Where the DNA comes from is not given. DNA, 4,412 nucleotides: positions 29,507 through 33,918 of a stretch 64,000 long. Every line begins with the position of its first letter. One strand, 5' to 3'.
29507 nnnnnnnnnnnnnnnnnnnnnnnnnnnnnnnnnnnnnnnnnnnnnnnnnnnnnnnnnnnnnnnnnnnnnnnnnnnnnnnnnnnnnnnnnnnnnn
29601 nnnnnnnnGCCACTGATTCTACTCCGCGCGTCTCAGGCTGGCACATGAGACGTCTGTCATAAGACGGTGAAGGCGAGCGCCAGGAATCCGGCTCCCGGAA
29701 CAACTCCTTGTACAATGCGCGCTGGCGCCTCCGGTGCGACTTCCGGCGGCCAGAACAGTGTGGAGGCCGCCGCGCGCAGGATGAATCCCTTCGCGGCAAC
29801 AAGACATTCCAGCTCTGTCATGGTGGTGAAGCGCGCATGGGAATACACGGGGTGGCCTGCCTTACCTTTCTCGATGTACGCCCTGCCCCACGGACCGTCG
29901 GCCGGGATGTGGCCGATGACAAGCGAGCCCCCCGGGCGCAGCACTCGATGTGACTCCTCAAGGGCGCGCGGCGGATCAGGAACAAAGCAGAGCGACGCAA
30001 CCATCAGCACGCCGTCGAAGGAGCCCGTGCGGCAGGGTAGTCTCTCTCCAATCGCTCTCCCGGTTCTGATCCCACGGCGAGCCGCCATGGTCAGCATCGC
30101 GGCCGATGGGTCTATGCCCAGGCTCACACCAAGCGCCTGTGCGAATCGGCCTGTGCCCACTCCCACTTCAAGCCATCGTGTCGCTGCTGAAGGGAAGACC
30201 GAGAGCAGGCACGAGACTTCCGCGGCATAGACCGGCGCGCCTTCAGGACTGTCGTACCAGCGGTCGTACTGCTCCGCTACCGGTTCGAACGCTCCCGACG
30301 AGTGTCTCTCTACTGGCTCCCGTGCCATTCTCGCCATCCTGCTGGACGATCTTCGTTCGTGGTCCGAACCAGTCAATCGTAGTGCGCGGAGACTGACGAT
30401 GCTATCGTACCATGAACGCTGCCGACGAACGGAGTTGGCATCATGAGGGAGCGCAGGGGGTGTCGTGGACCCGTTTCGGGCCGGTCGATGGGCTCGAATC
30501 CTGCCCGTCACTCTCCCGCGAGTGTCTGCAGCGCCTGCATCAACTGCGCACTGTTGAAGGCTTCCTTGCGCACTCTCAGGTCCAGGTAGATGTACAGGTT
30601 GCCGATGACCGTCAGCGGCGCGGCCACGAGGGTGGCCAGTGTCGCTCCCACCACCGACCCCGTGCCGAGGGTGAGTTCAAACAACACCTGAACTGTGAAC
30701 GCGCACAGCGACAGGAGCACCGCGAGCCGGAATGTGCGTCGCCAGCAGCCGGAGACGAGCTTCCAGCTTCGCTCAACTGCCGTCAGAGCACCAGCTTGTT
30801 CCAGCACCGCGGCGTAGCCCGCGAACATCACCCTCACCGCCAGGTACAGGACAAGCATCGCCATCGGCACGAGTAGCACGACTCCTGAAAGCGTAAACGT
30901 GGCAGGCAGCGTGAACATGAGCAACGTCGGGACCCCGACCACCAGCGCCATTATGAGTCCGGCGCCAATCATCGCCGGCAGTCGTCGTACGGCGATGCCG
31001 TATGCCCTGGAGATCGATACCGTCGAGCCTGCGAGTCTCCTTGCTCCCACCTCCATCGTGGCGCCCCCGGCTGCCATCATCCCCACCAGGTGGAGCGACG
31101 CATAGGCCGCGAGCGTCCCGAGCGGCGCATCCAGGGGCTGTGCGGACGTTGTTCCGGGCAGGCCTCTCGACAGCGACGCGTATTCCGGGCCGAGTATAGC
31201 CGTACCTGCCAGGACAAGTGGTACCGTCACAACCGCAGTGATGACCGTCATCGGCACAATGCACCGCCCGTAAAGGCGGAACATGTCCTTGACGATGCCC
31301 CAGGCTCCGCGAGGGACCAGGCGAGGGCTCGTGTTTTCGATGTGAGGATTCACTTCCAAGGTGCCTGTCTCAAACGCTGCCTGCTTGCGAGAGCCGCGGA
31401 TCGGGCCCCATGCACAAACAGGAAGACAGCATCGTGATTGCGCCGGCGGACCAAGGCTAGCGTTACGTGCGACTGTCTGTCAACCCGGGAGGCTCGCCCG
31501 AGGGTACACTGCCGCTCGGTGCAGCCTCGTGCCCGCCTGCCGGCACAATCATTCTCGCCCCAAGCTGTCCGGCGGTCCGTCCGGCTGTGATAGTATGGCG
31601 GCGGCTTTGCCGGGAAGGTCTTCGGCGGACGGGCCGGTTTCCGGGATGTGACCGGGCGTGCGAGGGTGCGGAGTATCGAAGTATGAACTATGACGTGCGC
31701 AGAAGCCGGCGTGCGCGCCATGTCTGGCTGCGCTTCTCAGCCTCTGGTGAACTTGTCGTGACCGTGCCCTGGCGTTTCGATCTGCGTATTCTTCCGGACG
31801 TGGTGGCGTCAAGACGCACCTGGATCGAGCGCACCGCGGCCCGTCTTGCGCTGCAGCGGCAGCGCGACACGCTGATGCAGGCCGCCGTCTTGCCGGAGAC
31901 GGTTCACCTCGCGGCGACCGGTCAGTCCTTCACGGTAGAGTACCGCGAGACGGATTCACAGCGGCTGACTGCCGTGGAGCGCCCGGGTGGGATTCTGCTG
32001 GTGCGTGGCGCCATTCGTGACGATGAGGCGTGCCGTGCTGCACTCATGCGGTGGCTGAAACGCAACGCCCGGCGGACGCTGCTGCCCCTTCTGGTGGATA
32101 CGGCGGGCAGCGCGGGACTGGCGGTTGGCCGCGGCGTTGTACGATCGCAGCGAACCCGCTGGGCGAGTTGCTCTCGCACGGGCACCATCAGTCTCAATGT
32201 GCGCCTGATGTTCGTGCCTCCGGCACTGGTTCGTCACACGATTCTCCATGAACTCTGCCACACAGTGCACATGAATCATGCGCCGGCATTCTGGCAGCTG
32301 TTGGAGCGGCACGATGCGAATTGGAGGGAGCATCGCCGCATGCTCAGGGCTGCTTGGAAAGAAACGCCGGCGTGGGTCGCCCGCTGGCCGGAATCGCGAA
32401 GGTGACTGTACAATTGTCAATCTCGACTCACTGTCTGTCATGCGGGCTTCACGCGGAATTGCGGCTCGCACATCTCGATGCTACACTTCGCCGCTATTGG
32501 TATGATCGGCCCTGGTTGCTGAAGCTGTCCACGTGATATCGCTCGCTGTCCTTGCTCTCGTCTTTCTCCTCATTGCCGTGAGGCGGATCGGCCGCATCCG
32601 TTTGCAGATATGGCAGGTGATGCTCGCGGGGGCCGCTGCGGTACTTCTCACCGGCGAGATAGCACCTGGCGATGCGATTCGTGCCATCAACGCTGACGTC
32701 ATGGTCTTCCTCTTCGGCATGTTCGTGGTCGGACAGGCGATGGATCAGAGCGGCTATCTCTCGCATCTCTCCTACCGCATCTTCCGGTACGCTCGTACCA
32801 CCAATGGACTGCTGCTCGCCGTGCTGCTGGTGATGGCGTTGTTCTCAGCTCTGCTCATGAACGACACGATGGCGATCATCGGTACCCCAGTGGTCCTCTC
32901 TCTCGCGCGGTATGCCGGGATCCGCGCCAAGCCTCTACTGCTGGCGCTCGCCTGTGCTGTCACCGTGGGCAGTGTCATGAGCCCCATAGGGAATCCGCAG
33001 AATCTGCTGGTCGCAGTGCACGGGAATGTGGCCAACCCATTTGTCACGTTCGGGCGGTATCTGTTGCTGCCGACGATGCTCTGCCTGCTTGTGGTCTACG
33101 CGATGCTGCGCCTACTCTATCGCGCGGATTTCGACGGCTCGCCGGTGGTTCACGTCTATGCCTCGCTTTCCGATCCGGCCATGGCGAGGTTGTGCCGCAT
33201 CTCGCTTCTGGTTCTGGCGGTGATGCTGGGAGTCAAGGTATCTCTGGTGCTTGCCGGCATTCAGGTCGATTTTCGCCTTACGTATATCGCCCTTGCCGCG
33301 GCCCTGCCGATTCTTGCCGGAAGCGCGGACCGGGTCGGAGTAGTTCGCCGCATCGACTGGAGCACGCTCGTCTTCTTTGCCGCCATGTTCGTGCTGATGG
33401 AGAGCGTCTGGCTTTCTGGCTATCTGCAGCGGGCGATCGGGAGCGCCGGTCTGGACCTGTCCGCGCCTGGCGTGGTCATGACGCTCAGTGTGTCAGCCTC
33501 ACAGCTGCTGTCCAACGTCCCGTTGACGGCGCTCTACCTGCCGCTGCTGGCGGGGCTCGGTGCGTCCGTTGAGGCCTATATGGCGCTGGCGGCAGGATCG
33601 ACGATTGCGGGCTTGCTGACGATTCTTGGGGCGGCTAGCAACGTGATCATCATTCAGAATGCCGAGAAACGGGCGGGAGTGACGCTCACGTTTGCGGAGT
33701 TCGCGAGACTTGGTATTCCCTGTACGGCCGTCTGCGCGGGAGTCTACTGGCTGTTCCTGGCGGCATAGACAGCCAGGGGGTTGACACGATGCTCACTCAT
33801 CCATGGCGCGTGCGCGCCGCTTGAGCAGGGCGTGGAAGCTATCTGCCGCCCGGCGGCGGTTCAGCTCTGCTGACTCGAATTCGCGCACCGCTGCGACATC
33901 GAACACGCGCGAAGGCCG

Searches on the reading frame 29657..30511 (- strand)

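Call 8: search_protein_families(library=pfam, proteins=[window:29657-30511:-], max_evalue=0.01)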
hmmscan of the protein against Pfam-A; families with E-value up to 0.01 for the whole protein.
window:29657-30511:- (284 aa): 6 families
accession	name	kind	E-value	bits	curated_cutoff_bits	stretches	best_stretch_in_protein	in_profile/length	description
PF08241.18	Methyltransf_11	-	1.2e-18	68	21.2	1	114-199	1-95/95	Methyltransferase domain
PF13649.12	Methyltransf_25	-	3.8e-13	50.4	27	1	114-195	2-97/97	Methyltransferase domain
PF13489.12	Methyltransf_23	-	1.2e-11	45.1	27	1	108-243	21-159/164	Methyltransferase domain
PF08242.18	Methyltransf_12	-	6.1e-10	40.1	30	1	114-197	1-98/98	Methyltransferase domain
PF13847.12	Methyltransf_31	-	6.7e-06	26.3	27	1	109-202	3-112/145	Methyltransferase domain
PF01209.24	Ubie_methyltran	-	6.4e-05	22.8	20.1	1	133-199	78-151/233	ubiE/COQ5 methyltransferase family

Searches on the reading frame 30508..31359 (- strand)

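Call 8: search_protein_families(library=pfam, proteins=[window:30508-31359:-], max_evalue=0.01)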
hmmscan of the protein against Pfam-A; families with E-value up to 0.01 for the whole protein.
window:30508-31359:- (283 aa): 1 family
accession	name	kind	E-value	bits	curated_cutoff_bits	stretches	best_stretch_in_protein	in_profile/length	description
PF10110.14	GPDPase_memb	-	0.00029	20.1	29.6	1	160-230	165-236/321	Membrane domain of glycerophosphoryl diester phosphodiesterase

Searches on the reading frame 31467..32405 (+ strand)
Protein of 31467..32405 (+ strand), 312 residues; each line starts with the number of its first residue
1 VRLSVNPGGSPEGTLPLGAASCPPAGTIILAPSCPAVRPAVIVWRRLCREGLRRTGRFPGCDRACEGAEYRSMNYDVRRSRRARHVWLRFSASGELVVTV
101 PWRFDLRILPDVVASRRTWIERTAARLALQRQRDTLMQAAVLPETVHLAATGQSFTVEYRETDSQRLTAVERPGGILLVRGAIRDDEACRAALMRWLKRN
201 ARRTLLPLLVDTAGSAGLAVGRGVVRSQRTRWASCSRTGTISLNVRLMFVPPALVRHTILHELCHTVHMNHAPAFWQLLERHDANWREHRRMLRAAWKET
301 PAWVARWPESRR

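Call 8: search_protein_families(library=pfam, proteins=[window:31467-32405:+], max_evalue=0.01)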
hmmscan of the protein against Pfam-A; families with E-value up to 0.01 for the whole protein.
window:31467-32405:+ (312 aa): 3 families
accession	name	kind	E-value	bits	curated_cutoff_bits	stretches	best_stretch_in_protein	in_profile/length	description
PF01863.23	YgjP-like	-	2.4e-44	152.3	26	1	85-295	2-206/207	YgjP-like, metallopeptidase domain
PF08325.16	WLM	-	6.1e-06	26.9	26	1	248-281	76-109/190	WLM domain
PF10263.15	SprT-like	-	0.00023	21.4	25.6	1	229-300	40-102/108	SprT-like family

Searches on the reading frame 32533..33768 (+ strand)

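Call 3: search_protein_families(library=pfam, proteins=[window:32533-33768:+], max_evalue=0.01)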
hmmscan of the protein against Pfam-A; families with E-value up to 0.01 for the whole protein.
window:32533-33768:+ (411 aa): 1 family
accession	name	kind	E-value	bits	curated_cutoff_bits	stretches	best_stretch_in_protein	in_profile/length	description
PF03600.22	CitMHS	-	3.4e-52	178.1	31.9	2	14-345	4-320/336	Citrate transporter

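Call 4: search_protein_families(library=ncbifam, proteins=[window:32533-33768:+], max_evalue=0.01)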
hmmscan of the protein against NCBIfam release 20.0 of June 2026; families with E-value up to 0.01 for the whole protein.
window:32533-33768:+ (411 aa): 2 families
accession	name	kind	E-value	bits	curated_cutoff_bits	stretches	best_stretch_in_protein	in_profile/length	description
TIGR00785.1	dass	subfamily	9.3e-19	67.4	198.6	2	40-351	50-383/444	DASS family sodium-coupled anion symporter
NF040989.1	MamN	equivalog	1.3e-11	43.9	500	1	4-368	7-379/437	magnetosome biogenesis transporter MamN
